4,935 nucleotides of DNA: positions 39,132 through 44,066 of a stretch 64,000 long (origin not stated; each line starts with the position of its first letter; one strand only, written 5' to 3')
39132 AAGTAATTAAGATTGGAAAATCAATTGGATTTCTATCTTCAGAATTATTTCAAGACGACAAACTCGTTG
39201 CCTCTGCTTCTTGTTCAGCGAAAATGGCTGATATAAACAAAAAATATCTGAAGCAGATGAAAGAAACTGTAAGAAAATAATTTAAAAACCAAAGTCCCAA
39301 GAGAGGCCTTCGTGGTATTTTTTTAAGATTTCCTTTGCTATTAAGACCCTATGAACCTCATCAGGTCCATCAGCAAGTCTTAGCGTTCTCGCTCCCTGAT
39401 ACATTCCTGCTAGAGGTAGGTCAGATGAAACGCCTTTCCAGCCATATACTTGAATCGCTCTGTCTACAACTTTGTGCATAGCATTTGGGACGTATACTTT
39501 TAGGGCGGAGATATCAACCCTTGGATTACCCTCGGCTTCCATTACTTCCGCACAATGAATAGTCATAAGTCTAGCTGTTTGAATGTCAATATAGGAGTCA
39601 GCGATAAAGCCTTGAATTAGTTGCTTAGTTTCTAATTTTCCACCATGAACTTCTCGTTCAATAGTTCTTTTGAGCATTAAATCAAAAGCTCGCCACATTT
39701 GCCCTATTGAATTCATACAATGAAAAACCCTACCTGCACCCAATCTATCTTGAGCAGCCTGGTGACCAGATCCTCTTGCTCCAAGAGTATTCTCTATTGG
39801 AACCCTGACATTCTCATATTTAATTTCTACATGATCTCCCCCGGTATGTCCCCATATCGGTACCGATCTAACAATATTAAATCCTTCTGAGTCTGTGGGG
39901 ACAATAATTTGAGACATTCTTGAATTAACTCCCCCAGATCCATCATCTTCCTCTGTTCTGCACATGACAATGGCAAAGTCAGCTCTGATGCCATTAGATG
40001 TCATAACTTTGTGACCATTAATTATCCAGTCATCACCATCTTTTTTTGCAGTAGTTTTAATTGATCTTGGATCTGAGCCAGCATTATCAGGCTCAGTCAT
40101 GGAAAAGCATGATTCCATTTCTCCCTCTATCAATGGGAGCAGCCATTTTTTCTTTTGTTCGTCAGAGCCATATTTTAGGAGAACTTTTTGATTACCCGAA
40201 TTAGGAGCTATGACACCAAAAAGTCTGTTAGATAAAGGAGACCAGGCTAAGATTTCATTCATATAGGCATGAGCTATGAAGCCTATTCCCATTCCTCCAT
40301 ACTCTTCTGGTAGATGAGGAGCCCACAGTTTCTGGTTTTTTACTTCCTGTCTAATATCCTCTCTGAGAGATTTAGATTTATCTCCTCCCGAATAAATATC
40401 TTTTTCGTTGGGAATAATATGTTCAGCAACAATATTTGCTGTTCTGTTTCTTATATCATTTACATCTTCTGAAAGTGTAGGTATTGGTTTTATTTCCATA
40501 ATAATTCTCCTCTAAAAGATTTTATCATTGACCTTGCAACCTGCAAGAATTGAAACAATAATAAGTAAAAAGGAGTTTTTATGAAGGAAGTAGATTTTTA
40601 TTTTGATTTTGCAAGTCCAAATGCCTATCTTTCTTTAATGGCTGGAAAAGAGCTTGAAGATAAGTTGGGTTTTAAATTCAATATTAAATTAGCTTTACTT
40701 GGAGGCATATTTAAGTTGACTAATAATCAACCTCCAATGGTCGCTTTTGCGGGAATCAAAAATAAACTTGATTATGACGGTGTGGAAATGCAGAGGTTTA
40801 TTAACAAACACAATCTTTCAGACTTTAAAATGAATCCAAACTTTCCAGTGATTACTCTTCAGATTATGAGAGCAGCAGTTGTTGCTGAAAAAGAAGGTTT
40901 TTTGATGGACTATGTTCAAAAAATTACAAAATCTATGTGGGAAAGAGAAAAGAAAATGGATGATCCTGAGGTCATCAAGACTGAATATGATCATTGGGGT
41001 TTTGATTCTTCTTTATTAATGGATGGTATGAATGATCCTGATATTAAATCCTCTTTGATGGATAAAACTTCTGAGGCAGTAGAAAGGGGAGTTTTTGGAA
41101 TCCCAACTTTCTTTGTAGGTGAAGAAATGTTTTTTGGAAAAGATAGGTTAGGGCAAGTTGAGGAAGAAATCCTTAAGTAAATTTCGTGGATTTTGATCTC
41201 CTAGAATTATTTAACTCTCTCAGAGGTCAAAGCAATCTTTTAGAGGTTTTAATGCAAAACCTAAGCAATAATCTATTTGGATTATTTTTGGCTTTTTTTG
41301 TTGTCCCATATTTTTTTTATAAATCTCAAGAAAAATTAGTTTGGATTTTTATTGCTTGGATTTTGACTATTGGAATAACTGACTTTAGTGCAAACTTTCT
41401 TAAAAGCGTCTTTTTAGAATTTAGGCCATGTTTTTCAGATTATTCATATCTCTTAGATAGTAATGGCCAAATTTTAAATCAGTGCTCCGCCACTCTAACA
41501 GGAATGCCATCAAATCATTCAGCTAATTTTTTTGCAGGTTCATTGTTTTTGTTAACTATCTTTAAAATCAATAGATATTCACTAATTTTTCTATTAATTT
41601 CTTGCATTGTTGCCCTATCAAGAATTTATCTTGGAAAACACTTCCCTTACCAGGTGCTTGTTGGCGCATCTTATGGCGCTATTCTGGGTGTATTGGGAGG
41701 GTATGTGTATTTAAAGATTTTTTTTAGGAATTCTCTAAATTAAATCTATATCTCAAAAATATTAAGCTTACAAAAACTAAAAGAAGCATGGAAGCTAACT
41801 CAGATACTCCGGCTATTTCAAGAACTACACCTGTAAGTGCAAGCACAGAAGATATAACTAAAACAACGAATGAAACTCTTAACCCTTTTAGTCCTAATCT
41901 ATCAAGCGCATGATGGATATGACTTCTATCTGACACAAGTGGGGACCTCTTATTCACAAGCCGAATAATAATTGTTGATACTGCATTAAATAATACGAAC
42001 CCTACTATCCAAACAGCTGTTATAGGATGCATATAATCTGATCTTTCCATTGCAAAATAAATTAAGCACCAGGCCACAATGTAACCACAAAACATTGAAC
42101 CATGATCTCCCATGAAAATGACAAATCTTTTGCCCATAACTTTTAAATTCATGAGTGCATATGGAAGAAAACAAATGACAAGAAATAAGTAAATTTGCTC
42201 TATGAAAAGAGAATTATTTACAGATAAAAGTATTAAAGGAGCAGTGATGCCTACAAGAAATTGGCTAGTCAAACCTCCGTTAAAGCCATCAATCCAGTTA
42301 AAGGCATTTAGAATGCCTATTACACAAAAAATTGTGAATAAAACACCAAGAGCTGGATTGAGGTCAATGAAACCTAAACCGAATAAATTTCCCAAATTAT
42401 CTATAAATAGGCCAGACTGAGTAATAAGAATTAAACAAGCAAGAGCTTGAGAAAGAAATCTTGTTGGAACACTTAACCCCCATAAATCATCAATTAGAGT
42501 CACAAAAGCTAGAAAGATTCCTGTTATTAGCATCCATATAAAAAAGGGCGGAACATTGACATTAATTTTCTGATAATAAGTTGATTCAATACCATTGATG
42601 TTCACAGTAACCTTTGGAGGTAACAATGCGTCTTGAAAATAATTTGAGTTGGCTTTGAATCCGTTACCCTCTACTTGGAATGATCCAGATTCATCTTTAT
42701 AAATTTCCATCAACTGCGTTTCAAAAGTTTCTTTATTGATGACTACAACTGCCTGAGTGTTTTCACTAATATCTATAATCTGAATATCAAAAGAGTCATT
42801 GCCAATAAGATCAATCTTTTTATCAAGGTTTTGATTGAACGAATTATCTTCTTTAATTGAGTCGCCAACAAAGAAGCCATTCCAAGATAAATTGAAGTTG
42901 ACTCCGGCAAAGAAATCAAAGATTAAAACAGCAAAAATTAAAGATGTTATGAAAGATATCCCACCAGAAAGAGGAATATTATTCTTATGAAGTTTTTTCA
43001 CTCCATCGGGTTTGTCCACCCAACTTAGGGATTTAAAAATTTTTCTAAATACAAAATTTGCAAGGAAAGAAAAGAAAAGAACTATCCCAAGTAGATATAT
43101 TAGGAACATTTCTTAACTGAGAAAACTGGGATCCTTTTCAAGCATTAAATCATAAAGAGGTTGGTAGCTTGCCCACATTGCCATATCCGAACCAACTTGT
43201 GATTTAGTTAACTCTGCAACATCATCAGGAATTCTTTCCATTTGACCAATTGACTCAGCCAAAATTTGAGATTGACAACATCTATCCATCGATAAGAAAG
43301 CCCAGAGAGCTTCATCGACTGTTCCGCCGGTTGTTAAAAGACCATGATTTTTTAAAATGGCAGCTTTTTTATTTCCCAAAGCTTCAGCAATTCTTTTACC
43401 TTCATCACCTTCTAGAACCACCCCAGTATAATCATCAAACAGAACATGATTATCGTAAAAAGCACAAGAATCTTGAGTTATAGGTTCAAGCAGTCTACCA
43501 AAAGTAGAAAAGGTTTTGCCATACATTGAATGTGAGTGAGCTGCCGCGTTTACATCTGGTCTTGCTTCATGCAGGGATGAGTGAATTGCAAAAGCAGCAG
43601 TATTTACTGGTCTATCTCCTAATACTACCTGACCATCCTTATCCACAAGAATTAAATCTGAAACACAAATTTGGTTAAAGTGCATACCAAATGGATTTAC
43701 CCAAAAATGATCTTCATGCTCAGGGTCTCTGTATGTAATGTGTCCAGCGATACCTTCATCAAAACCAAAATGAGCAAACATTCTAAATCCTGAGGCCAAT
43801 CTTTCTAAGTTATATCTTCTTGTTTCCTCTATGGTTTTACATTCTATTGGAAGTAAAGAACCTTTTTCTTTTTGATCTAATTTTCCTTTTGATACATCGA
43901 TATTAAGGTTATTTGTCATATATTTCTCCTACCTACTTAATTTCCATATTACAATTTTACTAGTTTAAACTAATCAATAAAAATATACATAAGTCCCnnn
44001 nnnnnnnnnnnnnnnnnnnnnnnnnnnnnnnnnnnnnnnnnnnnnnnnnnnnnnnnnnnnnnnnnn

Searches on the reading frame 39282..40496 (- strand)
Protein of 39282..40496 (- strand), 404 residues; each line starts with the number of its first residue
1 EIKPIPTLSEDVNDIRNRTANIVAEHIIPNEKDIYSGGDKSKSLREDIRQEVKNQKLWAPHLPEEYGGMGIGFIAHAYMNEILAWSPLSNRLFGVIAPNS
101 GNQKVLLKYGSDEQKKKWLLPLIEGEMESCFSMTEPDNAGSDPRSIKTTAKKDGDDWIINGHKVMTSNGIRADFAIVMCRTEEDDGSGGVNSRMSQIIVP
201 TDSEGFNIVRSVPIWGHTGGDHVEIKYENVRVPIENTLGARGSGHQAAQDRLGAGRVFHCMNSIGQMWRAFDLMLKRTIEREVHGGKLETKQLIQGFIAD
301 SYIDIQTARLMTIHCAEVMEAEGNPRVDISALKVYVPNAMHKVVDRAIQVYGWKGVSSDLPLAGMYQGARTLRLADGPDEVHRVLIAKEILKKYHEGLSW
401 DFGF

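Call 91: search_protein_families(library=pfam, proteins=[window:39282-40496:-], max_evalue=0.00001)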
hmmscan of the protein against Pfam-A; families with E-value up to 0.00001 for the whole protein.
window:39282-40496:- (404 aa): 3 families
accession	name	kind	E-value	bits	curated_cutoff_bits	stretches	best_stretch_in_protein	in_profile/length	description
PF00441.29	Acyl-CoA_dh_1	-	2e-31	109.6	22.4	1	242-390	1-149/150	Acyl-CoA dehydrogenase, C-terminal domain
PF02770.24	Acyl-CoA_dh_M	-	2.6e-20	72.8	33.3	1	130-230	1-97/97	Acyl-CoA dehydrogenase, middle domain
PF02771.21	Acyl-CoA_dh_N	-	9.4e-17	61.9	22.9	1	10-126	2-113/113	Acyl-CoA dehydrogenase, N-terminal domain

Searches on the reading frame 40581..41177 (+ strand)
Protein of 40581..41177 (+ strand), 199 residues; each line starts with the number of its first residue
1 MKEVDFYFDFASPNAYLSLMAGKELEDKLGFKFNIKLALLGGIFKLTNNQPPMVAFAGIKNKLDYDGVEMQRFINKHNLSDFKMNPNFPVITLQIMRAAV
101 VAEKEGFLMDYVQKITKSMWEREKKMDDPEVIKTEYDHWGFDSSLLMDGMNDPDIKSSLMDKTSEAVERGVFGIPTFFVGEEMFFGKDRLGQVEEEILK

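Call 91: search_protein_families(library=pfam, proteins=[window:40581-41177:+], max_evalue=0.00001)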
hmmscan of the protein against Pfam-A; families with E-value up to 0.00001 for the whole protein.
window:40581-41177:+ (199 aa): 1 family
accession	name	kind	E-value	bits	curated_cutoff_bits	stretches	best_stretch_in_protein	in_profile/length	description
PF01323.26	DSBA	-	2.6e-26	93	25.6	1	3-197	1-190/191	DSBA-like thioredoxin domain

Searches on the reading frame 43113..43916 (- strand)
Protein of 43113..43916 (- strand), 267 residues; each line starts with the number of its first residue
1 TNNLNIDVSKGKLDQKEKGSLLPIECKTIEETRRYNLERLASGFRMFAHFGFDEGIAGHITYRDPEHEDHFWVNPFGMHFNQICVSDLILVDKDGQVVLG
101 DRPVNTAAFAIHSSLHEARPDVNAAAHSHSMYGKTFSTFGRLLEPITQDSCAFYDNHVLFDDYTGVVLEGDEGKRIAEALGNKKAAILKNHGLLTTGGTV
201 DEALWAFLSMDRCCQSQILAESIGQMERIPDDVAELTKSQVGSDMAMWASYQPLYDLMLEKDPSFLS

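Call 91: search_protein_families(library=pfam, proteins=[window:43113-43916:-], max_evalue=0.00001)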
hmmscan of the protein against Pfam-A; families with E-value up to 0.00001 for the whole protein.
window:43113-43916:- (267 aa): 1 family
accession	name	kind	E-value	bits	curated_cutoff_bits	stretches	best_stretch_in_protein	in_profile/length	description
PF00596.27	Aldolase_II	-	1e-47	162.9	22.2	1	39-218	2-183/183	Class II Aldolase and Adducin N-terminal domain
